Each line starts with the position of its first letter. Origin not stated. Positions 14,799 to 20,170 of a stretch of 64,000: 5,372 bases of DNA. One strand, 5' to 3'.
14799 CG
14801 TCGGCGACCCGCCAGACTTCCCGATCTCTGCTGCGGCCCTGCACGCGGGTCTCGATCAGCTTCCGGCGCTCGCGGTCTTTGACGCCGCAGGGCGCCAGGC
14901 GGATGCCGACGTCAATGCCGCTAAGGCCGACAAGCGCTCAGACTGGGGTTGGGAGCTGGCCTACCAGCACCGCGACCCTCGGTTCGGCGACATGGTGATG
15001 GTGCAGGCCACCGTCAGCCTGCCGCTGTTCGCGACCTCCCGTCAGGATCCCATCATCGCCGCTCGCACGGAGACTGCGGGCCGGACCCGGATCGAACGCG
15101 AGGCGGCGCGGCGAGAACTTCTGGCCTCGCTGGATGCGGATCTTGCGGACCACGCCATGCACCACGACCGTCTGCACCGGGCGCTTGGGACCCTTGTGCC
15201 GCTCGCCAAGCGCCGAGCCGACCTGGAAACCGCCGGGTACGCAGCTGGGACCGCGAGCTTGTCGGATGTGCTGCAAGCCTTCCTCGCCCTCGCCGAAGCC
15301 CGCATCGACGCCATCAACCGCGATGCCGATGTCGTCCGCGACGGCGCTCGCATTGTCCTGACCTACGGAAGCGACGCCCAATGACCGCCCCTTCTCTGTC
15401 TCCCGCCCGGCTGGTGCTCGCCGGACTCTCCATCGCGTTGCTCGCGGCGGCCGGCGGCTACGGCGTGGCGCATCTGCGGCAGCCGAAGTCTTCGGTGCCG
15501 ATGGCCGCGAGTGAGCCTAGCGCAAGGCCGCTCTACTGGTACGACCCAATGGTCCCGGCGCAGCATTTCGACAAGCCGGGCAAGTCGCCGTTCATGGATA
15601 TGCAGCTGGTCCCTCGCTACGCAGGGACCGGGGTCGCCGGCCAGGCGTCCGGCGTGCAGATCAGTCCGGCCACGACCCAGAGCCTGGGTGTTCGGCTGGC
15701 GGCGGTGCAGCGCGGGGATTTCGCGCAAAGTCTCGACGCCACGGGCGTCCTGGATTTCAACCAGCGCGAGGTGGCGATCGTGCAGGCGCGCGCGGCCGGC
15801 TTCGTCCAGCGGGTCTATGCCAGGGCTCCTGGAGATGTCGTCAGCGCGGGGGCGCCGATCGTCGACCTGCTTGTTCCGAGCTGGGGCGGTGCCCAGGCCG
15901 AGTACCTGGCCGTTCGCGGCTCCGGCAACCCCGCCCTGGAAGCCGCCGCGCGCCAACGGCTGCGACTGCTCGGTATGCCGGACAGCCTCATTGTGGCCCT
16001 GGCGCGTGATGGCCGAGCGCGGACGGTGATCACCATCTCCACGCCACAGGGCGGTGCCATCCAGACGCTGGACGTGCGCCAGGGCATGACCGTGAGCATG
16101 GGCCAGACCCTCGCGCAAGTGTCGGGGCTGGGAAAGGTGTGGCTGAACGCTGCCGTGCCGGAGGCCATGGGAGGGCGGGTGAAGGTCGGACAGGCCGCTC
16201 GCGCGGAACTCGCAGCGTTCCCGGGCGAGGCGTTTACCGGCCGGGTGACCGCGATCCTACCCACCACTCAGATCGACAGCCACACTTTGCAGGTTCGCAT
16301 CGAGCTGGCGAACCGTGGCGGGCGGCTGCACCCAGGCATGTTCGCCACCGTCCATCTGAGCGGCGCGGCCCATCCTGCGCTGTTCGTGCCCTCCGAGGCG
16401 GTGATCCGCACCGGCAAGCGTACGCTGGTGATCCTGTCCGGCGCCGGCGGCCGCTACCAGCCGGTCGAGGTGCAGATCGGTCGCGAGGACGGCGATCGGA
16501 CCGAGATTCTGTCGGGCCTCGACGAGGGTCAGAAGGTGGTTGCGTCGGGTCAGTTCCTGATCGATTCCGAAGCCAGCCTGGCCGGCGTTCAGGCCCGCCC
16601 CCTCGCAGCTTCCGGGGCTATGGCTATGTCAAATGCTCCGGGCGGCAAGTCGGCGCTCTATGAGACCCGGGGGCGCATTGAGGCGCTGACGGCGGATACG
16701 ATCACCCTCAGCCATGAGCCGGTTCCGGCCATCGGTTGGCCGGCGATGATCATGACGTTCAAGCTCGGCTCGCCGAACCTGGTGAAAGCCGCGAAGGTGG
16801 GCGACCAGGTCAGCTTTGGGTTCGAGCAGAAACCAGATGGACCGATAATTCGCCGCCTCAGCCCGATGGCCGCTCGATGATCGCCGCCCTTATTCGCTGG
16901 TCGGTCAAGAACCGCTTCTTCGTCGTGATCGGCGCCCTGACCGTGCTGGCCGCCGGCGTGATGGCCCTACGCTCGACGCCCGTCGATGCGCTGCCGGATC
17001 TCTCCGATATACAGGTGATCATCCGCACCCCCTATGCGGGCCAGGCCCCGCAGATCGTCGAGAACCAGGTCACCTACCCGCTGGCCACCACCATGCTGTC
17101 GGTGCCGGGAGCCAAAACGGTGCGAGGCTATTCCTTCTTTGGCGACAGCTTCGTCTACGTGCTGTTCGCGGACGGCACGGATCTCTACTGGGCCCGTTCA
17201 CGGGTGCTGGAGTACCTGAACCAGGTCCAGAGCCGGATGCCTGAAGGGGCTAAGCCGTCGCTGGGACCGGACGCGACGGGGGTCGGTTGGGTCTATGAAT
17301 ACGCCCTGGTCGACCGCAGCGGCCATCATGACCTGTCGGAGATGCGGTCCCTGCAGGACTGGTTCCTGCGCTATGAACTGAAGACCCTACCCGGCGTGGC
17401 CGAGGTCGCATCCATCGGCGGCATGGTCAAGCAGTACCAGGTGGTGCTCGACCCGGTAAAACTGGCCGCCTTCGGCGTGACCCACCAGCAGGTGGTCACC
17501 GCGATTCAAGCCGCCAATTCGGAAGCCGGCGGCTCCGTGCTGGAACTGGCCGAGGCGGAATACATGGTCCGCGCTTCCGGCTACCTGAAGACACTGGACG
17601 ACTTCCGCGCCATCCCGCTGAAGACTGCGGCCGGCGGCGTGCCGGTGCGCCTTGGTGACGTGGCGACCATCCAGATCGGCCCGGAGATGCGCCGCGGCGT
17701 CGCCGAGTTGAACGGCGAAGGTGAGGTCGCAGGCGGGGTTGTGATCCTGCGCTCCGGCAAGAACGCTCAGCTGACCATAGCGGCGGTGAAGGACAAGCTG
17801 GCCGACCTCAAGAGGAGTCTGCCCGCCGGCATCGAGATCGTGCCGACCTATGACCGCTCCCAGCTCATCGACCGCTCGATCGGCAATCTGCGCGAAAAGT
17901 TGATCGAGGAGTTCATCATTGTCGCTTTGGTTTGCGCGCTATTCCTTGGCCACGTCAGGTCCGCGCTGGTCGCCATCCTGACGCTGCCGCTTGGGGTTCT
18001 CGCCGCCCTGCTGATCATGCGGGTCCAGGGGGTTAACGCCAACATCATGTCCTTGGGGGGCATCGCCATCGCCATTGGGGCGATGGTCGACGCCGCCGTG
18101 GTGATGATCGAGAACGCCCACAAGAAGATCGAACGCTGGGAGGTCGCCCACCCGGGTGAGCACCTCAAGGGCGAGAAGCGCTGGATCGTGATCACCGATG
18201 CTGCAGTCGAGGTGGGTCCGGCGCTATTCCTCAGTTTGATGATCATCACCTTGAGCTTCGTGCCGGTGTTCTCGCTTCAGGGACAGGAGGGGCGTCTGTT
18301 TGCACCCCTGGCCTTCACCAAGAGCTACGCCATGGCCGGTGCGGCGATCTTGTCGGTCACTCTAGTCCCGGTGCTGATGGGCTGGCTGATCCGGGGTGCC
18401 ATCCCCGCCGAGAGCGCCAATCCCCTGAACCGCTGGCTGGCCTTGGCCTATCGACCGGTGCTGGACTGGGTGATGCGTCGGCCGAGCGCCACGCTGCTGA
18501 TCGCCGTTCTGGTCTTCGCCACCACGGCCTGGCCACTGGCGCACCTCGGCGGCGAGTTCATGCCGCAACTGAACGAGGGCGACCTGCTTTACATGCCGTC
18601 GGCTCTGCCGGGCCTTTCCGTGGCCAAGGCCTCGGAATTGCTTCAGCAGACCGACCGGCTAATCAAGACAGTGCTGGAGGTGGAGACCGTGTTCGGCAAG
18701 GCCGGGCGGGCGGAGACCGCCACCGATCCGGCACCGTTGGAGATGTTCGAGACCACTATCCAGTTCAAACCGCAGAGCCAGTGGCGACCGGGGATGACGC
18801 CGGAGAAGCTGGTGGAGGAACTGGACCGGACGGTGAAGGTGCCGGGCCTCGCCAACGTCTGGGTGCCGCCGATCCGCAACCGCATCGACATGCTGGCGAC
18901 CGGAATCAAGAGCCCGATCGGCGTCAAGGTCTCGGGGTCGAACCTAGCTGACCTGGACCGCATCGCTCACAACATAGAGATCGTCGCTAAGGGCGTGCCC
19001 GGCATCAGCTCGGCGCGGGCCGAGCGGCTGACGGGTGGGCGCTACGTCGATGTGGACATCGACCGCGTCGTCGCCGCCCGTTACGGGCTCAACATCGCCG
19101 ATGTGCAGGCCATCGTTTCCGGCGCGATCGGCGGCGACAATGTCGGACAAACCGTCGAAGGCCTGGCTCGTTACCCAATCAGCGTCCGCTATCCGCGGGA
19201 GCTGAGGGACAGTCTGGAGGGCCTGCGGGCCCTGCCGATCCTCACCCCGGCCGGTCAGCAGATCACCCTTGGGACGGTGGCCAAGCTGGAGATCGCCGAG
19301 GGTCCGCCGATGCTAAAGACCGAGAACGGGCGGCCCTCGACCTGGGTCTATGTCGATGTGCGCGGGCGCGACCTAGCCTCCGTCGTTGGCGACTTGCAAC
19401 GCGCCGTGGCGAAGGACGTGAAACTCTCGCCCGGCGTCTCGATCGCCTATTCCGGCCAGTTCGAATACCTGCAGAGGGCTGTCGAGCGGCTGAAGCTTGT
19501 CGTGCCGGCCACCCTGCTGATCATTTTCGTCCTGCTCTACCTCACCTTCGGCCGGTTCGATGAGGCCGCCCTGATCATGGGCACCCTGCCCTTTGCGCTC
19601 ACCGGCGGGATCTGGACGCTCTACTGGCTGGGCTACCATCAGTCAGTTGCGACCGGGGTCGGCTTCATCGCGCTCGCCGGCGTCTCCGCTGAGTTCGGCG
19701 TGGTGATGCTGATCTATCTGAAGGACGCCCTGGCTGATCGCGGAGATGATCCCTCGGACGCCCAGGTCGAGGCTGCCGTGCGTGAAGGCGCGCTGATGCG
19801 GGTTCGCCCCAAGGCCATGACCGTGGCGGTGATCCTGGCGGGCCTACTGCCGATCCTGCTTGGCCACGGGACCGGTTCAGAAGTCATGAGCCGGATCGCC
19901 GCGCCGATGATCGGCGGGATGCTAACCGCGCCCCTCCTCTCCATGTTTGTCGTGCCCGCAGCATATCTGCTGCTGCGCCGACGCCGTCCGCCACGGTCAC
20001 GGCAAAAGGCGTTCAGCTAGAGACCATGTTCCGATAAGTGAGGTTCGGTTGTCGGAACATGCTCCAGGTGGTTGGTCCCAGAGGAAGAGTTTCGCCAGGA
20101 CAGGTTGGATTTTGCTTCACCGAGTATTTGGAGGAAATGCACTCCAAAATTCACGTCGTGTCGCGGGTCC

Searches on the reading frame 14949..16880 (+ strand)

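Call 26: search_protein_families(library=pfam, proteins=[window:14949-16880:+], max_evalue=0.00001)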
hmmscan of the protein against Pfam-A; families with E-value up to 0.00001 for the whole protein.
window:14949-16880:+ (643 aa): 5 families
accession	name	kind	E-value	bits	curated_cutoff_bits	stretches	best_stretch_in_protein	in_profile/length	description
PF16576.10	HlyD_D23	-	1.9e-64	217.3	30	1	258-466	2-214/214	Barrel-sandwich domain of CusB or HlyD membrane-fusion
PF11604.15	CusF_Ec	-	7.7e-21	74.2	27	1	571-638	2-71/72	Copper binding periplasmic protein CusF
PF16572.11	HlyD_D4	-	1.4e-17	63.7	26.4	1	304-356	1-54/55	Long alpha hairpin domain of cation efflux system protein, CusB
PF13437.12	HlyD_3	-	6.6e-14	53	22.2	1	362-463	1-106/106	HlyD family secretion protein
PF19335.5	HMBD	-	2.2e-09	37.5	23.6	1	196-222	1-27/28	Heavy metal binding domain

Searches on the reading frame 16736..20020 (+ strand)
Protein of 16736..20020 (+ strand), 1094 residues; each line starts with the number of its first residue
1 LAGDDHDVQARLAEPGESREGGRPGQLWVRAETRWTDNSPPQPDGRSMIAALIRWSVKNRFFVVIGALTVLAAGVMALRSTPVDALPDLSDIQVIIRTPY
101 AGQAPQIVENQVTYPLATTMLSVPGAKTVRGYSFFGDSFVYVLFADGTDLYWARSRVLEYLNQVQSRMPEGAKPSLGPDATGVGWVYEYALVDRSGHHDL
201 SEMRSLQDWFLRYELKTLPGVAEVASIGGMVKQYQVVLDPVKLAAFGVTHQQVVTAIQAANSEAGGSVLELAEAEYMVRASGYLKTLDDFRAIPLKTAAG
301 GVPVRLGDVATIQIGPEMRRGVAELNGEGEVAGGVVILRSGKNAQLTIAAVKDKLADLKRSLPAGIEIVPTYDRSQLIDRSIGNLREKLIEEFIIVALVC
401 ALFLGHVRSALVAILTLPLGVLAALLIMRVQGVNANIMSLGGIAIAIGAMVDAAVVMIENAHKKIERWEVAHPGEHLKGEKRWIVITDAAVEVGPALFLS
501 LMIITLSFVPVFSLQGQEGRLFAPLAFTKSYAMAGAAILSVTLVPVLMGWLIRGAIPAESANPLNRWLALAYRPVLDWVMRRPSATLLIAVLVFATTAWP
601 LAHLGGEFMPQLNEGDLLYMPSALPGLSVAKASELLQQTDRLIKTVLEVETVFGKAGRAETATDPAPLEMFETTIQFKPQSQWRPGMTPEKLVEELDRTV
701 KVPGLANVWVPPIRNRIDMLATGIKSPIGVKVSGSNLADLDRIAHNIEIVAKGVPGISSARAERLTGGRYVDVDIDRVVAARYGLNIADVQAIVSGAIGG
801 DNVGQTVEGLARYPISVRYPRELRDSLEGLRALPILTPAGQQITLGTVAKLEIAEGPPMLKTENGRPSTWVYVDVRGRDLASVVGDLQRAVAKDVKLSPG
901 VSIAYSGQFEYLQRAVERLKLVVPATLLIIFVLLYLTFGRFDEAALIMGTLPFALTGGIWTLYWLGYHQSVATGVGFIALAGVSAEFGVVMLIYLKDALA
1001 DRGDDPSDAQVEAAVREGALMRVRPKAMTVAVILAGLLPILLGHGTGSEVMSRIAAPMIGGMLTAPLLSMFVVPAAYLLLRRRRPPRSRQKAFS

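Call 26: search_protein_families(library=pfam, proteins=[window:16736-20020:+], max_evalue=0.00001)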
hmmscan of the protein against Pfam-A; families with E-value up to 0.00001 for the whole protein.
window:16736-20020:+ (1094 aa): 1 family
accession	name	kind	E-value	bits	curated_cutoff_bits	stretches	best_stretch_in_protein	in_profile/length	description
PF00873.25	ACR_tran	-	1.8e-237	791.2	28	1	53-1080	2-1020/1021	AcrB/AcrD/AcrF family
